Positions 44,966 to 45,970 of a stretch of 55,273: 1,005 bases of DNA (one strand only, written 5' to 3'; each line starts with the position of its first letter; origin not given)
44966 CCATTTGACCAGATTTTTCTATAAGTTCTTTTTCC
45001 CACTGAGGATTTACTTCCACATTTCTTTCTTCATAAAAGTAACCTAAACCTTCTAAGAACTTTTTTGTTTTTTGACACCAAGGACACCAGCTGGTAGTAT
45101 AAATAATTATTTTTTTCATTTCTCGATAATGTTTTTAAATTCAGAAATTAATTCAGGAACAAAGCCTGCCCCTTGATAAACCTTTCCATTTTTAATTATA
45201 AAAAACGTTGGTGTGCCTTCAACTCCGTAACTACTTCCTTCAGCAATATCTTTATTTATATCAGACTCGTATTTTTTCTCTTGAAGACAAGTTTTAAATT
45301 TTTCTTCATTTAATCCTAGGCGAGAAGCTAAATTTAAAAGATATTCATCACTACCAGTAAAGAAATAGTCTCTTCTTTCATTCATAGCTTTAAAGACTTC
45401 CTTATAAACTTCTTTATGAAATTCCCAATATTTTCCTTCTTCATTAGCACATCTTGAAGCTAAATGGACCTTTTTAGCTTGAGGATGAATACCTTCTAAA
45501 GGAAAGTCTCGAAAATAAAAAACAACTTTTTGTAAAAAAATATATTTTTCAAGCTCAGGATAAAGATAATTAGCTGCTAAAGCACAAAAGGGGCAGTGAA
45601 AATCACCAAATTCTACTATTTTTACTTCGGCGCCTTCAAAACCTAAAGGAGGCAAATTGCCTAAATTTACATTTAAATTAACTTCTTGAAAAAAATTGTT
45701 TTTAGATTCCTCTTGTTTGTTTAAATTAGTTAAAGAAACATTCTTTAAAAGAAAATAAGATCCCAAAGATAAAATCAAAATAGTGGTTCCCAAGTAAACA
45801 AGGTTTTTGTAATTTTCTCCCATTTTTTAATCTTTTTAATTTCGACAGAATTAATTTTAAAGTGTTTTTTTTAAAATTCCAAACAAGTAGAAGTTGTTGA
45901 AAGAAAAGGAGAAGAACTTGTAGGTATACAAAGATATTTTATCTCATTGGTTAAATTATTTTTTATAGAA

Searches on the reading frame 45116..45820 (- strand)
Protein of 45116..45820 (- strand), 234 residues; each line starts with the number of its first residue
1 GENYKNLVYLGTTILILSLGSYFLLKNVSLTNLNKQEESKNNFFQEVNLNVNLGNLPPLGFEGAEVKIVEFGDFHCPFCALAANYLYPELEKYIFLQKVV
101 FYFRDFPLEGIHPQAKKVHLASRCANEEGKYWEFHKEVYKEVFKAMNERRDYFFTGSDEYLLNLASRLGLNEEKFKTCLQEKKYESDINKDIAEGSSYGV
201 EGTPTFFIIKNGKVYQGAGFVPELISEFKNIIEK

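Call 35: search_protein_families(library=pfam, proteins=[window:45116-45820:-], max_evalue=0.01)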
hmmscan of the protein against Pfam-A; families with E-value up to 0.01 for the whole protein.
window:45116-45820:- (234 aa): 3 families
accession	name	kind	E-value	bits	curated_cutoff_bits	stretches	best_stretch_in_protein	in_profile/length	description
PF13462.12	Thioredoxin_4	-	1.1e-22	81.4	23.2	1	59-217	8-152/165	Thioredoxin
PF01323.26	DSBA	-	5.5e-18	65.9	25.6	1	68-218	2-180/191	DSBA-like thioredoxin domain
PF13098.12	Thioredoxin_2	-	4.7e-06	27.3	27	1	67-221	8-95/104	Thioredoxin-like domain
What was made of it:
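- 45116..45823 (-): Second DsbA-like protein, with a TM segment and a CPFC motif. PF13462 E 1e-22 and PF01323 E 6e-18 (call 35).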
